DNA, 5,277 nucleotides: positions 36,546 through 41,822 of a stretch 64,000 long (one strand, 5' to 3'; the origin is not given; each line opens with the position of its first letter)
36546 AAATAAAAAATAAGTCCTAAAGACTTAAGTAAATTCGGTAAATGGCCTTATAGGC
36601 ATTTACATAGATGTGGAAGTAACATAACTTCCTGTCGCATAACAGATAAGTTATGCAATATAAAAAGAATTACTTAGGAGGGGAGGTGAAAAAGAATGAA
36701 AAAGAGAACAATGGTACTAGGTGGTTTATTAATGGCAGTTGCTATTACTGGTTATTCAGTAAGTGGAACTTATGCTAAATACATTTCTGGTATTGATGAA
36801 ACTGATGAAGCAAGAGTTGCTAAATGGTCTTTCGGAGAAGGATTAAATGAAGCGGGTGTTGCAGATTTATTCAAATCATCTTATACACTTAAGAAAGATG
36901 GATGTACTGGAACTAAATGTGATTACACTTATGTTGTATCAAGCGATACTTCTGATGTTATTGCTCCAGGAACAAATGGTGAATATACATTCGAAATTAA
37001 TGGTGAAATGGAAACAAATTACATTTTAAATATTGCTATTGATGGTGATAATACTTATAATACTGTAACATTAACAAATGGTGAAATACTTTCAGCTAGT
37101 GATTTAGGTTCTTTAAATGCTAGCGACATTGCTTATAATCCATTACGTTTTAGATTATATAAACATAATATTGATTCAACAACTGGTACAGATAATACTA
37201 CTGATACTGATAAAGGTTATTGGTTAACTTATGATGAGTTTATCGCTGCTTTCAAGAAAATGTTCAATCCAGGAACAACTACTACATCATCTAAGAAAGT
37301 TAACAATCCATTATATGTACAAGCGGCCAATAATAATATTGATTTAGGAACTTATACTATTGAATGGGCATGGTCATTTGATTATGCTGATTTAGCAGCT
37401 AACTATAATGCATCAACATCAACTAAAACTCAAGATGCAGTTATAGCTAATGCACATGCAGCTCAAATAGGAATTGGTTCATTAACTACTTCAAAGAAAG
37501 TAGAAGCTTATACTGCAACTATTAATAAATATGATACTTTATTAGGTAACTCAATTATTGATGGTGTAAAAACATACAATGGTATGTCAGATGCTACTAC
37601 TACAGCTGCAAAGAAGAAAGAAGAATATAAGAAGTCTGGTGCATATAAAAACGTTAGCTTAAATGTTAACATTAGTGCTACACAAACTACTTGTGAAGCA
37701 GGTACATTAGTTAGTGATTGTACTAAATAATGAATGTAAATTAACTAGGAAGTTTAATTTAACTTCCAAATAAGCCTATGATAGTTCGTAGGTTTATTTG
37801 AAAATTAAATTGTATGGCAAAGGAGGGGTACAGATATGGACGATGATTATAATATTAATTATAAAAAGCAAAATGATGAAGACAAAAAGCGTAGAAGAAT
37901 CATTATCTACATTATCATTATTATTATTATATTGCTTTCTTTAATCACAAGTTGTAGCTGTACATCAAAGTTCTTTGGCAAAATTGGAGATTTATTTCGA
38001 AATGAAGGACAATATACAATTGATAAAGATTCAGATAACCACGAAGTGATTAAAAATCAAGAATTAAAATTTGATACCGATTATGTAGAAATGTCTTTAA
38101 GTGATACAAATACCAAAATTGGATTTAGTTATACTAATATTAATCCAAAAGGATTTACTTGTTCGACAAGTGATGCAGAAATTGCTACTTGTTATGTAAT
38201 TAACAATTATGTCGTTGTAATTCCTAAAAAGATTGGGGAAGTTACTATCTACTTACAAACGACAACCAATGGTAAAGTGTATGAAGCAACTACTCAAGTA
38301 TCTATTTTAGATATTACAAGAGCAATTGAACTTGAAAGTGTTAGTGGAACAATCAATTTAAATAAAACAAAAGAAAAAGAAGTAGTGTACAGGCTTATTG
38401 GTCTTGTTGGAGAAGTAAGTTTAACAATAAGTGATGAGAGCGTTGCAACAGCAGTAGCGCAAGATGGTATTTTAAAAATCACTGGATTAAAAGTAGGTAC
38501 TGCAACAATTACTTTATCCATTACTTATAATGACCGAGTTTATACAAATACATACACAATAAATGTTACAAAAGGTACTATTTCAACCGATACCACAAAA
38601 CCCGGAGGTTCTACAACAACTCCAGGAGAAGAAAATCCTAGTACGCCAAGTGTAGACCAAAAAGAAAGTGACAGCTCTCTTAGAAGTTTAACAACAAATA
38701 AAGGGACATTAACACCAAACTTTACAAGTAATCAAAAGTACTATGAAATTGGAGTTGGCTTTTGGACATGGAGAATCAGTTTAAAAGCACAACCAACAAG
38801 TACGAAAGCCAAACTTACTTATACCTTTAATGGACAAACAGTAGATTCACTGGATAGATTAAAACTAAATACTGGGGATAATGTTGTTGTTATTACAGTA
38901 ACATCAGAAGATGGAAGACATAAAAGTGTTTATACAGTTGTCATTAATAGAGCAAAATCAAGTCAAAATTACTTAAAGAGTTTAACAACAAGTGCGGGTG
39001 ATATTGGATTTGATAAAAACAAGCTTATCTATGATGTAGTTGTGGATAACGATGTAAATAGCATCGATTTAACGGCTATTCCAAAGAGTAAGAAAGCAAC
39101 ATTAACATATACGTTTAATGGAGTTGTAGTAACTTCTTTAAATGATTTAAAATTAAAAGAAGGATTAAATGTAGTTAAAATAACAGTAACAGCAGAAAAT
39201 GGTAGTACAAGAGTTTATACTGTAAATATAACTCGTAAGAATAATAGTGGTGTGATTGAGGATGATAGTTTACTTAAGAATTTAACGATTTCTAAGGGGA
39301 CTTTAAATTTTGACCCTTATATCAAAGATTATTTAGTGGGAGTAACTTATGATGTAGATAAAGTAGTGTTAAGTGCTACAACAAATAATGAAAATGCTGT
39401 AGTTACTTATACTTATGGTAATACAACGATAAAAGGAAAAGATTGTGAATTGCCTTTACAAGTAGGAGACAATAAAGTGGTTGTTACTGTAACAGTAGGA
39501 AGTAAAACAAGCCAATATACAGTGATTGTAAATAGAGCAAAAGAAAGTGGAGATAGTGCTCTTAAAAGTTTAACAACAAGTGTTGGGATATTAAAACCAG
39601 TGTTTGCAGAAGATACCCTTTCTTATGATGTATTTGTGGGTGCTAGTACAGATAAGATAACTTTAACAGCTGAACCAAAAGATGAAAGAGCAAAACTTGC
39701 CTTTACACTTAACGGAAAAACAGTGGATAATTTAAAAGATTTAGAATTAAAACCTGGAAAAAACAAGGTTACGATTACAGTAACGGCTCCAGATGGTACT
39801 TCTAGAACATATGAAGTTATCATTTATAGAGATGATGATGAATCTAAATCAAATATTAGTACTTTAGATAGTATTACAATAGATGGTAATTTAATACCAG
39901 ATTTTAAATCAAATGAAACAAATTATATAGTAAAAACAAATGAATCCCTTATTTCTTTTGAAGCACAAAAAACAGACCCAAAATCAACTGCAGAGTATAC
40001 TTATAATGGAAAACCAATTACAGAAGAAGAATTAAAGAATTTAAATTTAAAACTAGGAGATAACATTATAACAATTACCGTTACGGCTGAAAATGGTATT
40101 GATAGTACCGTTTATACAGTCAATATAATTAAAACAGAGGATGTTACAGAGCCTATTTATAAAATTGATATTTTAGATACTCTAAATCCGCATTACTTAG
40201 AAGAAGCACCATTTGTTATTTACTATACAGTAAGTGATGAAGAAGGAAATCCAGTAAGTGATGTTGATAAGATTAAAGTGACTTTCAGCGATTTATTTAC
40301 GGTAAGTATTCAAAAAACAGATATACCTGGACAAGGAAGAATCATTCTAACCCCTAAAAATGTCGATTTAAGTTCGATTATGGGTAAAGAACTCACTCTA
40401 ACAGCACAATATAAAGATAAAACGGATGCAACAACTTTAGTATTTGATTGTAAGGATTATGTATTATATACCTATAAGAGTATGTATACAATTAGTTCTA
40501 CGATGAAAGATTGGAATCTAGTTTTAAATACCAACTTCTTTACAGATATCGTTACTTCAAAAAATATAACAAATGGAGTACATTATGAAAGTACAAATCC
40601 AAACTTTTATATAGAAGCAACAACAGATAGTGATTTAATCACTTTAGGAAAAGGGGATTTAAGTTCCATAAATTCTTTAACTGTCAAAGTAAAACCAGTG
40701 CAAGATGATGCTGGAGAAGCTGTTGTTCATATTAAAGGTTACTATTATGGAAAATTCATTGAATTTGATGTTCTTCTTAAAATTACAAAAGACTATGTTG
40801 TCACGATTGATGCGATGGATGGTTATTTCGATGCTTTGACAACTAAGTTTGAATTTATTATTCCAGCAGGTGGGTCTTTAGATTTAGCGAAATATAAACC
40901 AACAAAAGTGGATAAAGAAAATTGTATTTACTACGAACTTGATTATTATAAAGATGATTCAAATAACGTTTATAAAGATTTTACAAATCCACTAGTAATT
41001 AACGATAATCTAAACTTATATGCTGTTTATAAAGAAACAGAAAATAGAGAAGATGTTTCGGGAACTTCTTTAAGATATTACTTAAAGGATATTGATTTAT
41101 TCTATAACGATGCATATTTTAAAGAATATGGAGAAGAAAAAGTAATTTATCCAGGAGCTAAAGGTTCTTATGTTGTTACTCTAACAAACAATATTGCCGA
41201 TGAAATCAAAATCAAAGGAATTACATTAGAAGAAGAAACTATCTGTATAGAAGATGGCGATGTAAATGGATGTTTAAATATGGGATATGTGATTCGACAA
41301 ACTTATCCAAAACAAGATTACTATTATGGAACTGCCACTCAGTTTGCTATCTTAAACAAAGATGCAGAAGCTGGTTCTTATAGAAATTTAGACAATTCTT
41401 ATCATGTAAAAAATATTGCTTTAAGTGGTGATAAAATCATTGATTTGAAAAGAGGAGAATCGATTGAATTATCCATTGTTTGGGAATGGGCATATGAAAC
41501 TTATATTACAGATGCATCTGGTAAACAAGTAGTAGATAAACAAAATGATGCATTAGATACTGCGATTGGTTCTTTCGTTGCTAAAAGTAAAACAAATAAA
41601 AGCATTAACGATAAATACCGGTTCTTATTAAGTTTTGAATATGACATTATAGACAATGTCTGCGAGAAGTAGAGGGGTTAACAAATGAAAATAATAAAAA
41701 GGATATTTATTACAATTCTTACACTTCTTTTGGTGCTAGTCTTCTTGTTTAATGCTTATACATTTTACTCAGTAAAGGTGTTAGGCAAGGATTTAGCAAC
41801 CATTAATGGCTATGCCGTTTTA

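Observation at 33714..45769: Duplicated SipW signal peptidase / TasA-like secreted protein modules flanking a giant cadherin-like adhesin: candidate new surface-fibre or matrix assembly locus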

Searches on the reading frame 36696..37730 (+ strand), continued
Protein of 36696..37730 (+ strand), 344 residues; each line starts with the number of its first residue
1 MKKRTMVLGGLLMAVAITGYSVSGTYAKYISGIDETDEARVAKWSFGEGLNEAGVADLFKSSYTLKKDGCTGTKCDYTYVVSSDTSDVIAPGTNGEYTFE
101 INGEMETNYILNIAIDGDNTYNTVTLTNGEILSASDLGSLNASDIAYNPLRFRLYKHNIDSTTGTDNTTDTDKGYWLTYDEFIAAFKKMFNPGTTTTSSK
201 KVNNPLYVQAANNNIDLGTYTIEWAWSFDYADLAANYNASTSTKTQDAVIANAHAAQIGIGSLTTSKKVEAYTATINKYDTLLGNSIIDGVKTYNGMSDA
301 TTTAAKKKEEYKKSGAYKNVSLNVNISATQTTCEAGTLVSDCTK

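Call 87: list_cluster_members(proteins=[P0008, P0039, P0058, P0263, P0086, P0116, P0121, P0098])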
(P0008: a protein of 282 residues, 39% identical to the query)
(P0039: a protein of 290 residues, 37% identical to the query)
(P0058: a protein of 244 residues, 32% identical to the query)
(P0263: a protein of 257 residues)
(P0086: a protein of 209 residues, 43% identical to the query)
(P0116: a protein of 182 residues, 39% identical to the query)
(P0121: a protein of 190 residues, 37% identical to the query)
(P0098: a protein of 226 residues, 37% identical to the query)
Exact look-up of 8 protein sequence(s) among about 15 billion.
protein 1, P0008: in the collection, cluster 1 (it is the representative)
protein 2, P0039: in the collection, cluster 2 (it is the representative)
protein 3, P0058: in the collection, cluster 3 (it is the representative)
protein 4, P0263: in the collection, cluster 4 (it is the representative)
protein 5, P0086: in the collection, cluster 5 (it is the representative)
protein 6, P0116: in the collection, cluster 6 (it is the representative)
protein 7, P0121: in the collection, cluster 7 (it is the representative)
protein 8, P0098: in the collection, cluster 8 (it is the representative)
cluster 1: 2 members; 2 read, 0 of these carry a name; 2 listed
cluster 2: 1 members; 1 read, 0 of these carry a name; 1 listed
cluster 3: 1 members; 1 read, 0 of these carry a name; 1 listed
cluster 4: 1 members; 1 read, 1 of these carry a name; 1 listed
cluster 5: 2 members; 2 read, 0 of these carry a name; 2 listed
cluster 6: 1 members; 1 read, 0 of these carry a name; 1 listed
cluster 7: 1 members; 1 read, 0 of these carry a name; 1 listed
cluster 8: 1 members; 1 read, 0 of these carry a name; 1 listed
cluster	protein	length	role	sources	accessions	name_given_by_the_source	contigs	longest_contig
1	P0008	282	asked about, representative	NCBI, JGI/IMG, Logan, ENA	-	-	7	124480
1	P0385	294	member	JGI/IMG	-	-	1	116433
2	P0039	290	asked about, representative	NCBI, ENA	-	-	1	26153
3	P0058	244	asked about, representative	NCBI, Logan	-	-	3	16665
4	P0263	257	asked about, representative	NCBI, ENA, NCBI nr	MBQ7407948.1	MAG: hypothetical protein IJW13_01560 [Clostridia bacterium] | hypothetical protein [Clostridia bacterium]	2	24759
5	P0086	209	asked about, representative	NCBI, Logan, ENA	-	-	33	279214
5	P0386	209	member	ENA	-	-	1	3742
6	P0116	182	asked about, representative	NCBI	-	-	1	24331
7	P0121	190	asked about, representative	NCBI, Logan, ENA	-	-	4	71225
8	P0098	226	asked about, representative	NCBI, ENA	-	-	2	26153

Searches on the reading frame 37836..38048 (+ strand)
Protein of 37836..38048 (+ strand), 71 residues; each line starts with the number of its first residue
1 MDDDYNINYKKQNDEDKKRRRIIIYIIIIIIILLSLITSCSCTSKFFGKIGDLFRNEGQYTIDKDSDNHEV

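Call 31: search_protein_families(library=ncbifam, proteins=[window:37836-38048:+], max_evalue=10)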
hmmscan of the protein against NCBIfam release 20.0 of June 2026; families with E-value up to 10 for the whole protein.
seq(71 aa): 7 families
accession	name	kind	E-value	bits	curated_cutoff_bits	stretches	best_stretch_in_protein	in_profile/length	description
NF033880.1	Prli42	equivalog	0.0028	17.4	27.5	1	17-37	4-24/31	stressosome-associated protein Prli42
NF006283.1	PRK08455.1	equivalog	0.018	14.6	187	1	10-37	6-33/182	flagellar basal body-associated protein FliL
NF058541.1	SusR_regulator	equivalog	0.029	13.6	480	1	7-45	290-328/515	SusR family glycan utilization regulator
NF010008.0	PRK13481.1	equivalog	0.036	13.3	270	1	4-40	22-60/269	glycosyltransferase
TIGR03927.1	T7SS_EssA_Firm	equivalog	0.1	12.5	32.45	1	10-37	113-140/151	type VII secretion protein EssA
NF004285.1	PRK05696.1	equivalog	0.14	12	179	1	8-35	8-33/171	flagellar basal body-associated protein FliL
NF058595.1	invert_tail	domain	0.18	12.1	37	1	16-44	48-76/113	lipo-invert putative C-terminal anchoring domain-containing protein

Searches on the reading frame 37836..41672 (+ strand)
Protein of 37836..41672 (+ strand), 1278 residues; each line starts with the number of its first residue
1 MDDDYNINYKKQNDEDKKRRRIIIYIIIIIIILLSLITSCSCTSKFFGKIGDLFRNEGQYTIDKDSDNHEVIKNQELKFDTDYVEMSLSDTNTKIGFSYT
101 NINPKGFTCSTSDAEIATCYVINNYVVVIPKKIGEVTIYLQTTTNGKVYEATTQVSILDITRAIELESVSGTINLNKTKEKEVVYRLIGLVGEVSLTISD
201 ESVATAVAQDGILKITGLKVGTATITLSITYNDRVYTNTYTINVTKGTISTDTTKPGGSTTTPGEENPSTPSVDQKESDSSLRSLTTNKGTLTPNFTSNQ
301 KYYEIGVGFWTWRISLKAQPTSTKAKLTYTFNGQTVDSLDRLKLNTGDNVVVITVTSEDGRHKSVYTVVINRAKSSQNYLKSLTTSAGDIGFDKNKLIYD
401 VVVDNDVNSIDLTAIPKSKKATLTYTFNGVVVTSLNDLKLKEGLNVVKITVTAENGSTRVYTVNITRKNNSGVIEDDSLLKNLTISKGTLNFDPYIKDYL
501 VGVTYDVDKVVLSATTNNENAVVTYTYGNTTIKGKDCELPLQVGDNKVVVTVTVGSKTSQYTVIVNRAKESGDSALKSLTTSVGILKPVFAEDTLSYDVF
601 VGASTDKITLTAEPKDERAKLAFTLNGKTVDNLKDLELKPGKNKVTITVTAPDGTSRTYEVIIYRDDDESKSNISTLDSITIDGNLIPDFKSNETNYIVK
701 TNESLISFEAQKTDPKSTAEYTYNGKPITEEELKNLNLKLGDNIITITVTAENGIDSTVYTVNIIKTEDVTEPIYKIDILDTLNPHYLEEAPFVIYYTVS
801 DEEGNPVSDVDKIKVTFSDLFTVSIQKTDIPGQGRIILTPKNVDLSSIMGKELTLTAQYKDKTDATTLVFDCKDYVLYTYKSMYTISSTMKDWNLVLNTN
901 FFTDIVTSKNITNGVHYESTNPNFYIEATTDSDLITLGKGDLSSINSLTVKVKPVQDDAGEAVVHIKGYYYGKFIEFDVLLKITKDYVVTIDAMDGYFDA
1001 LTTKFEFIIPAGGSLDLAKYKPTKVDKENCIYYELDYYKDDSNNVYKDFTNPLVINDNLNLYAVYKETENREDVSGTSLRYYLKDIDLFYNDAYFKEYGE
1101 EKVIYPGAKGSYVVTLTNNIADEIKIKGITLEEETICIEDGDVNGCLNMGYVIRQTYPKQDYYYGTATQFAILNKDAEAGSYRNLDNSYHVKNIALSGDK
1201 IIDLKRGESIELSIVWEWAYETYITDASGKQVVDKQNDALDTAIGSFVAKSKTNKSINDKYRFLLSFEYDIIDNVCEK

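Call 3: search_protein_families(library=pfam, proteins=[window:37836-41672:+], max_evalue=0.1)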
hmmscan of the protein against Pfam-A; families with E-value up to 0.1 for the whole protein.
window:37836-41672:+ (1278 aa): 4 families
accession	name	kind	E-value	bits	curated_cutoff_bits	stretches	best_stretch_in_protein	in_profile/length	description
PF12733.13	Cadherin-like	-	4.6e-58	194.1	24.2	5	576-665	1-88/89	Cadherin-like beta sandwich domain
PF08235.19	LNS2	-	3.3e-05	23.9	32.3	0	629-679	6-56/226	LNS2 (Lipin/Ned1/Smp2)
PF21557.3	RhaB_D2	-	0.00087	19.6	27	0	324-361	56-93/172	Alpha-L-rhamnosidase, domain D2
PF15980.10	ComGF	-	0.041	14.6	27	0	630-656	73-99/100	Putative Competence protein ComGF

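Call 4: search_protein_families(library=ncbifam, proteins=[window:37836-41672:+], max_evalue=0.1)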
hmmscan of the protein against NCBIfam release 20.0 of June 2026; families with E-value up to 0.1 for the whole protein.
window:37836-41672:+ (1278 aa): 2 families
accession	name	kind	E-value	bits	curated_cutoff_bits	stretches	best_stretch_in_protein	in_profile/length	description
TIGR01965.1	VCBS_repeat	domain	0.062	13.5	15.5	0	638-671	51-85/99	VCBS domain-containing protein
TIGR02331.1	rib_alpha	repeat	0.068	13.4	35.25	1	639-664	40-65/80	Rib/alpha/Esp repeat surface protein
